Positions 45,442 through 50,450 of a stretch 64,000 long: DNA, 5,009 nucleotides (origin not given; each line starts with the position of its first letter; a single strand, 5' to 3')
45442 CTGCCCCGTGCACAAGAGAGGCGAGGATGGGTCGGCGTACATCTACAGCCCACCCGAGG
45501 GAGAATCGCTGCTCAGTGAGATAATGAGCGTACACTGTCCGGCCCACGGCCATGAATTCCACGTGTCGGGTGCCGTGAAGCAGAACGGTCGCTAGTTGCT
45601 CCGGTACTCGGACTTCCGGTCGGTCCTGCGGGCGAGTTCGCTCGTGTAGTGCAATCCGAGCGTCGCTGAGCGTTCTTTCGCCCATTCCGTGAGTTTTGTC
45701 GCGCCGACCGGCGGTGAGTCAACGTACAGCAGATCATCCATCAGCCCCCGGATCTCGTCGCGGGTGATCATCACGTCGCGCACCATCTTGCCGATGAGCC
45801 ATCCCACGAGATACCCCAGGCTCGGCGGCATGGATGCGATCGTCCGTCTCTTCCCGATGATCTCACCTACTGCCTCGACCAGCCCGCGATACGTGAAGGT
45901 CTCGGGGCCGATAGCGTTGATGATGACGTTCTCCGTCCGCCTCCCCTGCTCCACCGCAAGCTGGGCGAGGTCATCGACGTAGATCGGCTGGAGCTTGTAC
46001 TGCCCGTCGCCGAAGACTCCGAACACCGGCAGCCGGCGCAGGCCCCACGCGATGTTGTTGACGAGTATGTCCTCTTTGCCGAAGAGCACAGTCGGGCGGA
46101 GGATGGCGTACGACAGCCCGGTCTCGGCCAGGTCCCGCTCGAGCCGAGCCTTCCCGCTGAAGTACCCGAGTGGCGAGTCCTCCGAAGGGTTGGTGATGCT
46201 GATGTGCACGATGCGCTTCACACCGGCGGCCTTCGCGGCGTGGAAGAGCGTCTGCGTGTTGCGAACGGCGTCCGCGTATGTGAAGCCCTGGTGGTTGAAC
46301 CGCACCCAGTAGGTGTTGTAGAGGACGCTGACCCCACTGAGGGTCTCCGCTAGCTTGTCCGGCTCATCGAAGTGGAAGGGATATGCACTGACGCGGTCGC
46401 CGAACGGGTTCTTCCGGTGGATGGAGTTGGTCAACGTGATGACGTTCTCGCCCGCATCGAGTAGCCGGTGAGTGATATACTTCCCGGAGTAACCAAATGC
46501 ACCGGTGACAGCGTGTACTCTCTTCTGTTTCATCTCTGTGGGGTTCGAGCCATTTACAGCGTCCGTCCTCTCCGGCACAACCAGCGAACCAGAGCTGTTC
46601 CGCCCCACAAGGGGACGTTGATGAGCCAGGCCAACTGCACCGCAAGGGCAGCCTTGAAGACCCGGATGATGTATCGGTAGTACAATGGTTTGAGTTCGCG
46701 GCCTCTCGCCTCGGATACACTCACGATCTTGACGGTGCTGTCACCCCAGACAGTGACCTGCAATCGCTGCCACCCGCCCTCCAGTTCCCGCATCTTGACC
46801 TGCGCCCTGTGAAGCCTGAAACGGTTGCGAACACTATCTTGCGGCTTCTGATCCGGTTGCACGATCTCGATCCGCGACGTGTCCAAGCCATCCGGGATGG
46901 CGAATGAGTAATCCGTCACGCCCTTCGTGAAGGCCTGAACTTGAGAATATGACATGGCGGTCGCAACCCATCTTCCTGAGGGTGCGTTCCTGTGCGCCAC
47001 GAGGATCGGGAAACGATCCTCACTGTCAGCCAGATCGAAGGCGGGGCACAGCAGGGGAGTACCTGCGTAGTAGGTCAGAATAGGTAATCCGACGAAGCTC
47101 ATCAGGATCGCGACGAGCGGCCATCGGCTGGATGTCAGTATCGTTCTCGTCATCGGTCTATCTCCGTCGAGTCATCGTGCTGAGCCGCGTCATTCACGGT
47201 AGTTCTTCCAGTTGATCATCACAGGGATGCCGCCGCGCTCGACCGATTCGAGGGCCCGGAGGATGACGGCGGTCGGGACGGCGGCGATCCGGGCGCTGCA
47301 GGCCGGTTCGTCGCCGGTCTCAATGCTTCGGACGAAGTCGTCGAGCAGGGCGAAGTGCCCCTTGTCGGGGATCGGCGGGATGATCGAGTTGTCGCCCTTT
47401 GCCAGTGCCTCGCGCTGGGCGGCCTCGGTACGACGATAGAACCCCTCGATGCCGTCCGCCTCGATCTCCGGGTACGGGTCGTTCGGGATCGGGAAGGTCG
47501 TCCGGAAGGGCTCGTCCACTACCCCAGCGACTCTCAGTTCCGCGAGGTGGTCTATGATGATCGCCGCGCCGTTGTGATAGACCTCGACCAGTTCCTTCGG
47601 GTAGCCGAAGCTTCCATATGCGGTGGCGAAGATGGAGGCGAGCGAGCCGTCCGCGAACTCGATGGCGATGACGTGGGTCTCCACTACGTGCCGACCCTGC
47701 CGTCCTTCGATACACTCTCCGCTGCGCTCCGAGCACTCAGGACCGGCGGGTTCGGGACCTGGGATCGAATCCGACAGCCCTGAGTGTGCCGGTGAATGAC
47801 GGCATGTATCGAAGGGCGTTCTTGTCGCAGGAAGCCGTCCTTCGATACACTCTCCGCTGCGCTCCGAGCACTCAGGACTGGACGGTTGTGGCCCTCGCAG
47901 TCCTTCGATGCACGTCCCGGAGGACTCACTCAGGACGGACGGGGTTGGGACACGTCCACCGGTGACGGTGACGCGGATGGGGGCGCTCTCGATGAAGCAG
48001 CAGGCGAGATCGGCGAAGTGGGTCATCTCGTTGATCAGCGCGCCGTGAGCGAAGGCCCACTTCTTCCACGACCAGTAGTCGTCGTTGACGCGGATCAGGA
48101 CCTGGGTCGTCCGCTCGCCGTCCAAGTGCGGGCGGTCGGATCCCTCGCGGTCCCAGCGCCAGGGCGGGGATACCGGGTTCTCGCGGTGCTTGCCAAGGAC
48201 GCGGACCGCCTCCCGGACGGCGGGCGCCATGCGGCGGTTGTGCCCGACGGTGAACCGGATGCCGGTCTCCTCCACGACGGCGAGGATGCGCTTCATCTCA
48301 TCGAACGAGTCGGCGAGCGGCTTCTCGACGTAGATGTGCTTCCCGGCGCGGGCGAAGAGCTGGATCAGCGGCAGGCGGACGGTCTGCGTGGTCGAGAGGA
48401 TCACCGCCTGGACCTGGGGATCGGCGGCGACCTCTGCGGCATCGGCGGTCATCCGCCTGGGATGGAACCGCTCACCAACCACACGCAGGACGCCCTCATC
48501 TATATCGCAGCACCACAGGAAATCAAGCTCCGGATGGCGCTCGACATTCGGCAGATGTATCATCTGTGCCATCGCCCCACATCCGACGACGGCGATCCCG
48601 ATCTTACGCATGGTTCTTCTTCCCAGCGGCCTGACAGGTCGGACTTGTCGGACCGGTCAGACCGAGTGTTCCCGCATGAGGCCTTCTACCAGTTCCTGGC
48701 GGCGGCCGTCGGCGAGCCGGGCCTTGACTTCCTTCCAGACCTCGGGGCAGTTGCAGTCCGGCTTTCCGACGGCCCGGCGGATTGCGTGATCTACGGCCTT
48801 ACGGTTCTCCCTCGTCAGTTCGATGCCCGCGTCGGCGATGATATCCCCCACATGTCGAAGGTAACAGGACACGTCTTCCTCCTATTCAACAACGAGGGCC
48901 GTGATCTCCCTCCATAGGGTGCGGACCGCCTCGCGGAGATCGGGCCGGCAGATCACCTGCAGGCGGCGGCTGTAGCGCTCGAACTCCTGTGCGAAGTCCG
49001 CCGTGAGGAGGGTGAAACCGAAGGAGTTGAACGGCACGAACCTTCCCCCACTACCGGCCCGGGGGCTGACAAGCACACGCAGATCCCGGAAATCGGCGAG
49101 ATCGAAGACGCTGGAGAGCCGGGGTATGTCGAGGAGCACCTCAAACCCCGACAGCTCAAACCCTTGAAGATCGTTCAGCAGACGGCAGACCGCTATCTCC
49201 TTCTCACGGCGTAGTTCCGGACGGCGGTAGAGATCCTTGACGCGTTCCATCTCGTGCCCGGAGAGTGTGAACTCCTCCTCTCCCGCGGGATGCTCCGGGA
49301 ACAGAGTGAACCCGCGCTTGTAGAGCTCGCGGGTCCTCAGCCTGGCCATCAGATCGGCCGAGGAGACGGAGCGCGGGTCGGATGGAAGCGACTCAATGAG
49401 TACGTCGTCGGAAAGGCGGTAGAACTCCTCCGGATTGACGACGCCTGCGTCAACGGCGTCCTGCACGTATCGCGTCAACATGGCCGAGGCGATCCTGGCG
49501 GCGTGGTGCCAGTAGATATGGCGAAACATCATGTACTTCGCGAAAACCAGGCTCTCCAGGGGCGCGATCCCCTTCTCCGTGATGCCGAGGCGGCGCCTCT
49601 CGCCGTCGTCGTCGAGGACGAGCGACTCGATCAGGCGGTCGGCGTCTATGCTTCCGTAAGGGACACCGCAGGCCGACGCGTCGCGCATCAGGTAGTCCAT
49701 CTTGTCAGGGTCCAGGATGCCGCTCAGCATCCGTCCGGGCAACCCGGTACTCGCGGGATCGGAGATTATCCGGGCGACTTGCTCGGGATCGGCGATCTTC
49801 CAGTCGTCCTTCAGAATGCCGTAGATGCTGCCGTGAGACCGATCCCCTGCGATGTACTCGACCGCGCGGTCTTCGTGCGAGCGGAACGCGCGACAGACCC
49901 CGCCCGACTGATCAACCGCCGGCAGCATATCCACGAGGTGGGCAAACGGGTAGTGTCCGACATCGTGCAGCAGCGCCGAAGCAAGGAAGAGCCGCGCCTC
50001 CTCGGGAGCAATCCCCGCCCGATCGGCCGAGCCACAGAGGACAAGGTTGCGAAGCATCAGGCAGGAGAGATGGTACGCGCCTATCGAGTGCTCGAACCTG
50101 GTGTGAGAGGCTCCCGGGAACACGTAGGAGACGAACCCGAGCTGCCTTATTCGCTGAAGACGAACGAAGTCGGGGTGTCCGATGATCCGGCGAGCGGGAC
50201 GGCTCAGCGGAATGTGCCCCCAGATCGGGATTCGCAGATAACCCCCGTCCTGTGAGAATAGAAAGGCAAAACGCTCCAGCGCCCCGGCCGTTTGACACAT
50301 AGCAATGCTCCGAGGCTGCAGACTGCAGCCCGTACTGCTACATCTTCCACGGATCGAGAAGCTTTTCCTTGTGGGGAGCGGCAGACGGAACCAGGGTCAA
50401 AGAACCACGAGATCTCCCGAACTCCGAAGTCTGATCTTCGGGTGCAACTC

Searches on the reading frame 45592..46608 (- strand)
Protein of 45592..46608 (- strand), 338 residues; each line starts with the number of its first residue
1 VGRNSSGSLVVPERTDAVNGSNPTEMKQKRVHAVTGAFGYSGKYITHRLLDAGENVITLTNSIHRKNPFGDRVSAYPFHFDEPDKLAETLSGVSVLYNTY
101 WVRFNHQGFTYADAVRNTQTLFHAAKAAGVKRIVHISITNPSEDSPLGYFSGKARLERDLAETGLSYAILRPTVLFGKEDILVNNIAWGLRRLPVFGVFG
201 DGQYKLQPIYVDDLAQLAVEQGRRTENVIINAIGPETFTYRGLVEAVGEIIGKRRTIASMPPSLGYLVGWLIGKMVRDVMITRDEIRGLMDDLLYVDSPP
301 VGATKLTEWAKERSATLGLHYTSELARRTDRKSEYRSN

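Call 17: search_protein_families(library=pfam, proteins=[window:45592-46608:-], max_evalue=0.001)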
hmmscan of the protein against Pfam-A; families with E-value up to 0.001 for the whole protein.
window:45592-46608:- (338 aa): 4 families
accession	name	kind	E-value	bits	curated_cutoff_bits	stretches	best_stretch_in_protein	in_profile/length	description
PF01370.27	Epimerase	-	8.3e-13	48.7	20.9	1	34-137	3-114/240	NAD dependent epimerase/dehydratase family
PF13460.12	NAD_binding_10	-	4.3e-11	43.5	27.2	1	36-176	1-147/184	NAD(P)H-binding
PF05368.20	NmrA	-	4.7e-07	30.1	27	1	33-168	6-142/298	NmrA-like family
PF01073.25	3Beta_HSD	-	0.00027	20.5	22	0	33-138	1-116/280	3-beta hydroxysteroid dehydrogenase/isomerase family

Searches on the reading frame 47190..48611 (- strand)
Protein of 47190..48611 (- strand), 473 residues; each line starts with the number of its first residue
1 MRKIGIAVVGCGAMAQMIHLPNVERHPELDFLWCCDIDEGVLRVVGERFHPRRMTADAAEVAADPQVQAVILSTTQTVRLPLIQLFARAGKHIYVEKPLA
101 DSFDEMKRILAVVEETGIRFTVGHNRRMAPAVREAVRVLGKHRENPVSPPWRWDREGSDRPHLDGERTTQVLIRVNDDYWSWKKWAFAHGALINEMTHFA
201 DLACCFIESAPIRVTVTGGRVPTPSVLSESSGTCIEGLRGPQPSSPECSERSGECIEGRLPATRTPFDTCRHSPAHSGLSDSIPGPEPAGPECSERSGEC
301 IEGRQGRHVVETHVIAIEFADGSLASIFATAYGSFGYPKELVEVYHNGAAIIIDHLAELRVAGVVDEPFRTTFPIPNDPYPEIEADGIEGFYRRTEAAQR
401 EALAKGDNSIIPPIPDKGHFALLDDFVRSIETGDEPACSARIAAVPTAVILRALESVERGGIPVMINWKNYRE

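Call 17: search_protein_families(library=pfam, proteins=[window:47190-48611:-], max_evalue=0.001)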
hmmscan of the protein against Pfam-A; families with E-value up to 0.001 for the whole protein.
window:47190-48611:- (473 aa): 2 families
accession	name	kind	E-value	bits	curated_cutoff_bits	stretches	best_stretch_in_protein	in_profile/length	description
PF01408.29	GFO_IDH_MocA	-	5.3e-15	56.6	24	1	5-124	2-120/120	Oxidoreductase family, NAD-binding Rossmann fold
PF22725.1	GFO_IDH_MocA_C3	-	0.00072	20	27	0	178-221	33-75/124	GFO/IDH/MocA C-terminal domain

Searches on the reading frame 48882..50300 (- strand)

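Call 17: search_protein_families(library=pfam, proteins=[window:48882-50300:-], max_evalue=0.001)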
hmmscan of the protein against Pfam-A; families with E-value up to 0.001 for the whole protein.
window:48882-50300:- (472 aa): 2 families
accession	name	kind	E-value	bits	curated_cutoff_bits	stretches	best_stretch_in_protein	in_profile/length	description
PF19276.4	HD_assoc_2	-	1.6e-21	77.2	23.1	1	218-332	1-109/222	HD associated region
PF01966.28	HD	-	0.00013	22.7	22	1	68-121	1-43/116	HD domain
